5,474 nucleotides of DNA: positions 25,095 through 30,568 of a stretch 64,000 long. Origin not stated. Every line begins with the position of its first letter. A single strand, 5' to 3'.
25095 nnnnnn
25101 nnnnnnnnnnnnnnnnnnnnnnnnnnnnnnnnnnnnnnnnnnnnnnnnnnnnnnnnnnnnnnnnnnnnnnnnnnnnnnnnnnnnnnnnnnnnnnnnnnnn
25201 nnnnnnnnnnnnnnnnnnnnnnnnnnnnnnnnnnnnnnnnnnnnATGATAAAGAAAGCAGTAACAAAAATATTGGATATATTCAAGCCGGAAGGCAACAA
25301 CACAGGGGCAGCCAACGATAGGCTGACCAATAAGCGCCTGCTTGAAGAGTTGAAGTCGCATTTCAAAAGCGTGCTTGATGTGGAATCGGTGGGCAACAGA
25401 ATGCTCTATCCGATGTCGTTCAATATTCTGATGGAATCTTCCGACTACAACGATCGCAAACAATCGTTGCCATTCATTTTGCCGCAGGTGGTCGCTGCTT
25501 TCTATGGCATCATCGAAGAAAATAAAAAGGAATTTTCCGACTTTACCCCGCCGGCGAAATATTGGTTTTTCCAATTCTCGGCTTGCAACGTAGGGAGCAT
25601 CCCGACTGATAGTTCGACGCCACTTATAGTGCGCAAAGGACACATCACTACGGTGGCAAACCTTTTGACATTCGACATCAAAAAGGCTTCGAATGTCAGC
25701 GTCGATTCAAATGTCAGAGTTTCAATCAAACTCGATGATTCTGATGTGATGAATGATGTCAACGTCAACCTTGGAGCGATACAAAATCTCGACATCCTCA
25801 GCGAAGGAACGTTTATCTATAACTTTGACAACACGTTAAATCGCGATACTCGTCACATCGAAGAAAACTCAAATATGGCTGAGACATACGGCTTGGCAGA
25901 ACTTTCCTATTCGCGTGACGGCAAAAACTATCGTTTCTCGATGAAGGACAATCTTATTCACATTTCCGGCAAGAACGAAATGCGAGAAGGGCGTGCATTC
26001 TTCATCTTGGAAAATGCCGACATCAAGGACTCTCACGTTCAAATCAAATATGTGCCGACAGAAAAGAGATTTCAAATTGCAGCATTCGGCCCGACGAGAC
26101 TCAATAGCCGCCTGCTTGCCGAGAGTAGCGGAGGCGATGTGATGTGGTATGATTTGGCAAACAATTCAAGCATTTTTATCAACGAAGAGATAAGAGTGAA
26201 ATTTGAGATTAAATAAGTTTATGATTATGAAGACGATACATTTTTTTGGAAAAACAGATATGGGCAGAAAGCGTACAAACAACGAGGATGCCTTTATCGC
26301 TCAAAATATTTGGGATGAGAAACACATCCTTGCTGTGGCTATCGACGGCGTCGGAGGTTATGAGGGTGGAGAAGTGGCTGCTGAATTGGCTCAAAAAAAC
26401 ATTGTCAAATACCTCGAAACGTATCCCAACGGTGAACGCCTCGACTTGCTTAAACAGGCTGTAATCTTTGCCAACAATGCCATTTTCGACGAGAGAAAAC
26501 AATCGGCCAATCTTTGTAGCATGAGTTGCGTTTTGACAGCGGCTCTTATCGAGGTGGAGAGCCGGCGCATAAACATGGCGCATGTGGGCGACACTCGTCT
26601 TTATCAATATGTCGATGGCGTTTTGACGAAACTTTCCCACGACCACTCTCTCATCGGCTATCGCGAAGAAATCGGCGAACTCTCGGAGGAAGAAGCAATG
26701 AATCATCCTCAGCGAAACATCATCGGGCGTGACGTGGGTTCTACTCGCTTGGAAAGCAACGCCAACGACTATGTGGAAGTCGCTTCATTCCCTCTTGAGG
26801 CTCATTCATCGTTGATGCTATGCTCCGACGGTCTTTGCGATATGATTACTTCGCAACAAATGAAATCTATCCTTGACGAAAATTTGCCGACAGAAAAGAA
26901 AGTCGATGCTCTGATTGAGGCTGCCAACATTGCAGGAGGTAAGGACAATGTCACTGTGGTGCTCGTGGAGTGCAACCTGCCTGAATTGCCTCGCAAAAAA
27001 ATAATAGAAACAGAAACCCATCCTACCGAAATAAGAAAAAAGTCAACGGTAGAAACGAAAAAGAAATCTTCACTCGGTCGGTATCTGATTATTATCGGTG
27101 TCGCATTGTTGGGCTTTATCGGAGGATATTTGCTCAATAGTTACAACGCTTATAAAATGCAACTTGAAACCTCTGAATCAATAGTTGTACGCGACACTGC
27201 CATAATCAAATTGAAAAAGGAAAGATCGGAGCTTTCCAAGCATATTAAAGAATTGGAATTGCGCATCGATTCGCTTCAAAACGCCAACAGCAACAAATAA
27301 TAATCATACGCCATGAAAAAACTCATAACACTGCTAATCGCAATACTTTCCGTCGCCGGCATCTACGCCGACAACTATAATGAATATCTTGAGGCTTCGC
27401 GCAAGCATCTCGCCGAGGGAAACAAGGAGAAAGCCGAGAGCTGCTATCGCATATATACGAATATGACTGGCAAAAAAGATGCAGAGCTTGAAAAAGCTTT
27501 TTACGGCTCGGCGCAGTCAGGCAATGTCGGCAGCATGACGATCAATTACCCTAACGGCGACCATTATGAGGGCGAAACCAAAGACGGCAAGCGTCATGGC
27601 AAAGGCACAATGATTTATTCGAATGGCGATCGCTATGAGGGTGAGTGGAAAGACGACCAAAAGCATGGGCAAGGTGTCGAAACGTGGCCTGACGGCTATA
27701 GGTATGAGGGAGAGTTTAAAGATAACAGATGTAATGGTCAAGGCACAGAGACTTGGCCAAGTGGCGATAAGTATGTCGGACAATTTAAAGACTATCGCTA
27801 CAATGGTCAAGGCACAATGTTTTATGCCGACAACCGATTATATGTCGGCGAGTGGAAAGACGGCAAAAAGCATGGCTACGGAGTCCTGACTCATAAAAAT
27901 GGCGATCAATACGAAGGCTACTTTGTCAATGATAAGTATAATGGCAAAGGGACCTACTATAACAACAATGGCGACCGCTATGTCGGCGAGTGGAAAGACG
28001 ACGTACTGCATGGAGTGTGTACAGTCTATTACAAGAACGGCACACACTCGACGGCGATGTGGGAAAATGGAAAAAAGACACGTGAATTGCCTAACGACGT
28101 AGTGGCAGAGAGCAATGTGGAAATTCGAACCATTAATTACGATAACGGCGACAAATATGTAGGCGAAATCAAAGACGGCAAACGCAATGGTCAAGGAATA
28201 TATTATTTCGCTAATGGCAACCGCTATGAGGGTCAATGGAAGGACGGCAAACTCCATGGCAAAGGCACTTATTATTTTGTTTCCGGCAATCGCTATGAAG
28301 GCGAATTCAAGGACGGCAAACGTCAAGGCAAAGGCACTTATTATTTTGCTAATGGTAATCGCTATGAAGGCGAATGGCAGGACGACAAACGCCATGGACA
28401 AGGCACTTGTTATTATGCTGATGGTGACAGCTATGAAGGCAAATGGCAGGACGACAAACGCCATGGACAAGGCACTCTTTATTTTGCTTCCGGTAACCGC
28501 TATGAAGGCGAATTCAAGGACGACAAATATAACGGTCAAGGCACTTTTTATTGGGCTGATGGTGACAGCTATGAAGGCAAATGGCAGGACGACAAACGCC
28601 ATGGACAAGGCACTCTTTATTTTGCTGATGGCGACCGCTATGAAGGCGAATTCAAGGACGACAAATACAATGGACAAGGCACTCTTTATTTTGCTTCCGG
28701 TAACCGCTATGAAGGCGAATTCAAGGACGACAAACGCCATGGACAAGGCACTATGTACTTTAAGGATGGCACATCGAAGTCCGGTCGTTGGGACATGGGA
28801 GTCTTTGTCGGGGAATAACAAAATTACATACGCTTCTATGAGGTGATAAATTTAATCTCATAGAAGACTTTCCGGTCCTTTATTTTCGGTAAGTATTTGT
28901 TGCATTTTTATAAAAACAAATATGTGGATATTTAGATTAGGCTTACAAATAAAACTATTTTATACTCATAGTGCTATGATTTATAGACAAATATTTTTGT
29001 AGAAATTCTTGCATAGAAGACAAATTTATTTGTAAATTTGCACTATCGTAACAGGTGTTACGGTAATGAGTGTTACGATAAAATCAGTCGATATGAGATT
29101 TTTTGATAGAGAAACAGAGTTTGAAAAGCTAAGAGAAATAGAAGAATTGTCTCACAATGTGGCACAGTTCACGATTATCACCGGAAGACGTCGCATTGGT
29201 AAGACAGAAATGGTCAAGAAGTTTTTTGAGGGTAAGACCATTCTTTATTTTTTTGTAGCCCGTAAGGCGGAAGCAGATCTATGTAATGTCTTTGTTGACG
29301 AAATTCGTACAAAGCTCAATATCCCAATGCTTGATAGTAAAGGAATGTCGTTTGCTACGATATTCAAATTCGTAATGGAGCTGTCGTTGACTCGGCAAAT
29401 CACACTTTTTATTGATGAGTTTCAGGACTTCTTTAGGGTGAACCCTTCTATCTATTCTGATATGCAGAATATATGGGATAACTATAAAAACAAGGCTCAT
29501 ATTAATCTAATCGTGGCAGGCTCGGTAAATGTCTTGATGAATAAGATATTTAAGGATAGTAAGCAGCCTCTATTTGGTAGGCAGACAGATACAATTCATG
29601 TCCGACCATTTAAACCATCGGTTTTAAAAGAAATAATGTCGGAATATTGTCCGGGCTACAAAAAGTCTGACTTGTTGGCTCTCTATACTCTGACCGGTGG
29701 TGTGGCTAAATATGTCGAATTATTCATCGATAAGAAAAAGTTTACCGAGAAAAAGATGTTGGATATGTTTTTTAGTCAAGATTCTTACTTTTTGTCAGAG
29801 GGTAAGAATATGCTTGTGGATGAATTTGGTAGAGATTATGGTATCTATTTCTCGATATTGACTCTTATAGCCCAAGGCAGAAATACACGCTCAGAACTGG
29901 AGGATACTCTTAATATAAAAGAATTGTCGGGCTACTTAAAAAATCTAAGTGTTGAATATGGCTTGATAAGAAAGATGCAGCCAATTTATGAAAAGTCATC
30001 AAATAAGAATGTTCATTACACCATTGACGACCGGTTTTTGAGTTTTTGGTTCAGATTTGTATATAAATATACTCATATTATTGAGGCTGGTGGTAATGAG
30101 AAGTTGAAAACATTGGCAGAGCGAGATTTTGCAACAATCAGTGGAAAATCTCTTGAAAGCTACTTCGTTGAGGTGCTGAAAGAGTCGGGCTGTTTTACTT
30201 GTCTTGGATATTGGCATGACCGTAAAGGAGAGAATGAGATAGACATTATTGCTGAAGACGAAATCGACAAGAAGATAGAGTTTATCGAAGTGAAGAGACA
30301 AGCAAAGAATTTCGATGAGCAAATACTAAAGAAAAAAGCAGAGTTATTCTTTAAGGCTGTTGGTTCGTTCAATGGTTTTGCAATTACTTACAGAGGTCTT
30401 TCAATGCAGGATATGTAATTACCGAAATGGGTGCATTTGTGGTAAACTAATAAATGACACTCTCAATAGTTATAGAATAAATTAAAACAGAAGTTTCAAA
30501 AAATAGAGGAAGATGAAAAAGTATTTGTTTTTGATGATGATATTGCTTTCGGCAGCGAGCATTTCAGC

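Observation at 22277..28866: Five-gene operon: membrane Ser/Thr kinase, two FHA proteins, membrane PP2C and a secreted MORN-repeat protein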

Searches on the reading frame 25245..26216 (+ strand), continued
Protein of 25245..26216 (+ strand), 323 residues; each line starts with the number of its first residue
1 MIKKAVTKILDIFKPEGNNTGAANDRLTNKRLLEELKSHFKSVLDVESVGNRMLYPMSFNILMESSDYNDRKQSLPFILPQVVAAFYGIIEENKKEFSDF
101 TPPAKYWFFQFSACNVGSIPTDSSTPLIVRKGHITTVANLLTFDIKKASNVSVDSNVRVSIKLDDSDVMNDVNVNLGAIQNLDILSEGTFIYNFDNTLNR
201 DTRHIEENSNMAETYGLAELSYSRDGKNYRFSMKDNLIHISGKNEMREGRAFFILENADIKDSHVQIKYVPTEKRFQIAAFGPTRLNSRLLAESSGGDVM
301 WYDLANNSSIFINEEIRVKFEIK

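Call 80: search_protein_families(library=ncbifam, proteins=[L011:2763-7235:+, L011:2763-3752:+], max_evalue=0.01)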
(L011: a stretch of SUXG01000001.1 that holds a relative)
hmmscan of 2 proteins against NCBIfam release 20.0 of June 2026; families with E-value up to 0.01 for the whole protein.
L011:2763-7235:+ (1490 aa): 11 families
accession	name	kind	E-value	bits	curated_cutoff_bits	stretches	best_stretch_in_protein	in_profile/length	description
TIGR02614.1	ftsW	equivalog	4.7e-38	131.2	337.5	2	620-860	131-354/357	putative lipid II flippase FtsW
TIGR02210.1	rodA_shape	equivalog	1.5e-30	106.5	336.7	2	721-861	211-354/357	rod shape-determining protein RodA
TIGR02615.1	spoVE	exception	8.5e-28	97.8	448.8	2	724-860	215-353/354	stage V sporulation protein E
TIGR03423.1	pbp2_mrdA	equivalog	6.9e-27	94.2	455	1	1088-1482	203-590/593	penicillin-binding protein 2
NF008042.0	PRK10774.1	equivalog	2e-19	69.9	493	1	723-860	247-389/405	cell division protein FtsW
NF037961.1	RodA_shape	subfamily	1.3e-17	64.3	150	1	487-851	69-398/415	rod shape-determining protein RodA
NF008060.0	PRK10794.1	equivalog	1.4e-15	57.1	590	1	737-861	234-361/370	peptidoglycan glycosyltransferase MrdB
NF051842.1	PBP4_5_Efaec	equivalog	1.6e-12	46.6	700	2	1097-1273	318-478/668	penicillin-binding protein PBP4(5)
TIGR02074.1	PBP_1a_fam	subfamily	4e-07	29.2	508.75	1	1366-1452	423-499/535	PBP1A family penicillin-binding protein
TIGR02214.1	spoVD_pbp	equivalog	6.1e-07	28.2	688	1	1110-1236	209-309/636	stage V sporulation protein D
NF053573.1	PBP2_PenA_Neis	exception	0.00027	19.6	1105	0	1355-1433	423-504/572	peptidoglycan D,D-transpeptidase PBP2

L011:2763-3752:+ (330 aa): 0 families

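Call 86: find_related_loci(query=A2, collection=viral_contigs, flank=10000)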
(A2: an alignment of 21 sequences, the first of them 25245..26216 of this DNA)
Query A2 (323 aa) in viral_contigs; peptide patterns used: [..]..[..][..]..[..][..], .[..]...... (x = any residue, [..] = any of these).
8 stretches matched a pattern, but none encodes a relative of the query by tblastn (E <= 1e-3).

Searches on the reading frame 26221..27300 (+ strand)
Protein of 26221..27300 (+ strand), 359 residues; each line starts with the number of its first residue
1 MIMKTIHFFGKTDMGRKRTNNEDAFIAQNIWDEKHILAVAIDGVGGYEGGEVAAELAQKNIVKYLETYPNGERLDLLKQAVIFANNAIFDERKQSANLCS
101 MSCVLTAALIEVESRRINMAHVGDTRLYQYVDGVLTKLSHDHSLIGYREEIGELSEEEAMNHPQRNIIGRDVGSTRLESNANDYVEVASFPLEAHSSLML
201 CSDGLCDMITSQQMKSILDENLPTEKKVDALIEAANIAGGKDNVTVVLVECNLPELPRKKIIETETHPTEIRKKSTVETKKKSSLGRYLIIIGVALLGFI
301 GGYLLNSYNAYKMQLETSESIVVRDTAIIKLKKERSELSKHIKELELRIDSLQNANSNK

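Call 3: search_protein_families(library=pfam, proteins=[window:26221-27300:+], max_evalue=0.01)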
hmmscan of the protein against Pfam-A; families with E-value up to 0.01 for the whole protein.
window:26221-27300:+ (359 aa): 4 families
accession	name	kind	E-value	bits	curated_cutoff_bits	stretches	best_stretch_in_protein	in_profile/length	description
PF13672.11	PP2C_2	-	3.5e-15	56.5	24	1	16-228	7-198/209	Protein phosphatase 2C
PF00481.26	PP2C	-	1.4e-05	25.4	20.3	1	13-143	7-141/255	Protein phosphatase 2C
PF07228.17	SpoIIE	-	0.00018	22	25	0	185-250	113-190/192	Stage II sporulation protein E (SpoIIE)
PF22709.1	Mu_Gam-Sipho_Gp157-TOTE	-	0.01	16.2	27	0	328-352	8-32/63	Mu Gam/Sipho_Gp157-like domain of the TOTE conflict systems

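Call 4: search_protein_families(library=padloc, proteins=[window:26221-27300:+], max_evalue=0.01)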
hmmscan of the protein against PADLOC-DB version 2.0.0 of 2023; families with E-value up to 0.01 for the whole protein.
window:26221-27300:+ (359 aa): 0 families

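Call 6: search_protein_families(library=ncbifam, proteins=[window:26221-27300:+], max_evalue=1)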
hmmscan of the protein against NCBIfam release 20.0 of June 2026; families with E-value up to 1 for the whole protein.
window:26221-27300:+ (359 aa): 6 families
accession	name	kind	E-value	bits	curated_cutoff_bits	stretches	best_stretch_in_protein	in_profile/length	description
NF033484.1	Stp1_PP2C_phos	equivalog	6.7e-58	195.9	230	1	11-250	1-232/232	Stp1/IreP family PP2C-type Ser/Thr phosphatase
NF011149.0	PRK14559.1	equivalog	2.9e-30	105.6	374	1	6-252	372-632/642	serine/threonine phosphatase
TIGR01737.1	FGAM_synth_I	equivalog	0.036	13.4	177.8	1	74-169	94-188/228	phosphoribosylformylglycinamidine synthase I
TIGR01832.1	kduD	equivalog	0.06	12.8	338.85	1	206-315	59-160/248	2-dehydro-3-deoxy-D-gluconate 5-dehydrogenase KduD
TIGR02354.1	thiF_fam2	equivalog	0.061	13.2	152.2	0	28-63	13-47/200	thiamine biosynthesis protein ThiF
NF005894.0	PRK07857.1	equivalog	0.15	11.9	73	0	321-345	37-61/106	chorismate mutase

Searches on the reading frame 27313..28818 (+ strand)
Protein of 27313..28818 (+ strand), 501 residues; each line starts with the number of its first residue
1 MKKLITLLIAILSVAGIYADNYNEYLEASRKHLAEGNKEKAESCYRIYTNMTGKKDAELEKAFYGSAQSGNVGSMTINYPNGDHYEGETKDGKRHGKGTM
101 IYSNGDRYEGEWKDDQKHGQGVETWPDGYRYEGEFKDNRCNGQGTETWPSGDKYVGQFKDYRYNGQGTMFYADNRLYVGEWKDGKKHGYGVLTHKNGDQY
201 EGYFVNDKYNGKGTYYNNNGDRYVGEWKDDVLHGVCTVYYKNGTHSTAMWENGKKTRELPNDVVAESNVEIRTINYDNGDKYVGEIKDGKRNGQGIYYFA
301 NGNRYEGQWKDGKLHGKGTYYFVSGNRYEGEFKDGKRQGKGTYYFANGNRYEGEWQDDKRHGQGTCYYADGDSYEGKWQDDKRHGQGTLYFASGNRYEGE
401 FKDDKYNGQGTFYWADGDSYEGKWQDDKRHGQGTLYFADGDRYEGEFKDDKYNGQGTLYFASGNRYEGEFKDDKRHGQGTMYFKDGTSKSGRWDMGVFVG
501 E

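Call 3: search_protein_families(library=pfam, proteins=[window:27313-28818:+], max_evalue=0.01)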
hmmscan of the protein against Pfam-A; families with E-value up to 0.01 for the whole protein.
window:27313-28818:+ (501 aa): 2 families
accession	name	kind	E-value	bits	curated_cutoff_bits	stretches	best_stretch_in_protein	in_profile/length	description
PF02493.26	MORN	-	3.6e-112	360.2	22.5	15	108-128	1-21/23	MORN repeat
PF17479.7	DUF3048_C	-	3.1e-07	31.2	25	0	261-326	37-103/114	Protein of unknown function (DUF3048) C-terminal domain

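Call 4: search_protein_families(library=padloc, proteins=[window:27313-28818:+], max_evalue=0.01)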
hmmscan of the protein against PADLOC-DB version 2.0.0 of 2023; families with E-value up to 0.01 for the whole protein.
window:27313-28818:+ (501 aa): 0 families

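Call 6: search_protein_families(library=ncbifam, proteins=[window:27313-28818:+], max_evalue=1)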
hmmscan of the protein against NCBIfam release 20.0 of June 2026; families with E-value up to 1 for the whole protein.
window:27313-28818:+ (501 aa): 1 family
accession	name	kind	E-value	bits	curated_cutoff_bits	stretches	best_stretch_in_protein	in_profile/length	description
TIGR04407.1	LptF_YjgP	equivalog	0.18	10.5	230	0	408-471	154-217/347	LPS export ABC transporter permease LptF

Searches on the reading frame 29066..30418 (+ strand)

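Call 3: search_protein_families(library=pfam, proteins=[window:29066-30418:+], max_evalue=0.01)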
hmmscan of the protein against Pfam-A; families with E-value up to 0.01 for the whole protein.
window:29066-30418:+ (450 aa): 5 families
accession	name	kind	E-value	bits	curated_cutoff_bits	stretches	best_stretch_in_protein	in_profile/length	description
PF01637.24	ATPase_2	-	5.9e-18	65.9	33.2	1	12-219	1-224/225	ATPase domain predominantly from Archaea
PF03008.20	DUF234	-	1.3e-10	42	22.5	1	328-413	1-91/100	Archaea bacterial proteins of unknown function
PF13173.12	AAA_14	-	3.1e-08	34.1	27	1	35-182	4-123/129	AAA domain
PF13401.12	AAA_22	-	3.2e-05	24.7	27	1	33-153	5-123/130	AAA domain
PF02021.23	UPF0102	-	0.00059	20.6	23.6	1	364-431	2-65/80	Uncharacterised protein family UPF0102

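Call 4: search_protein_families(library=padloc, proteins=[window:29066-30418:+], max_evalue=0.01)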
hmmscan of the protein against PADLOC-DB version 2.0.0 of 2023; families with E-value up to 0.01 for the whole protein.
window:29066-30418:+ (450 aa): 6 families
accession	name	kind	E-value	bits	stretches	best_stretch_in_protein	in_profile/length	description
PDLC04985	PDC-S27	-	1.4e-47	160.8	1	10-438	4-447/484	-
PDLC04984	PDC-S27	-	1.5e-37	127.6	1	12-425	4-431/474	-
PDLC04786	PDC-S01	-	7.4e-08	29.6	1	349-414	328-389/439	-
PDLC04791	PDC-S01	-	2.6e-07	27.7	1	26-165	12-132/395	-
PDLC04789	PDC-S01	-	6.4e-07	26.7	1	32-182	16-134/375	-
PDLC04790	PDC-S01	-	3.6e-05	20.6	0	356-414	310-370/422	-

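Call 6: search_protein_families(library=ncbifam, proteins=[window:29066-30418:+], max_evalue=1)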
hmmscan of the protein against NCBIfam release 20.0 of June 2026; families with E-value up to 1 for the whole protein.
window:29066-30418:+ (450 aa): 2 families
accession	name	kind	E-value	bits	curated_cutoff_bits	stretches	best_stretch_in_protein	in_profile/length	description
NF009152.0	PRK12497.2-4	equivalog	0.0026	17.8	111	1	360-425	11-74/114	YraN family protein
NF009153.0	PRK12497.3-1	equivalog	0.089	13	171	1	364-413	17-64/125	YraN family protein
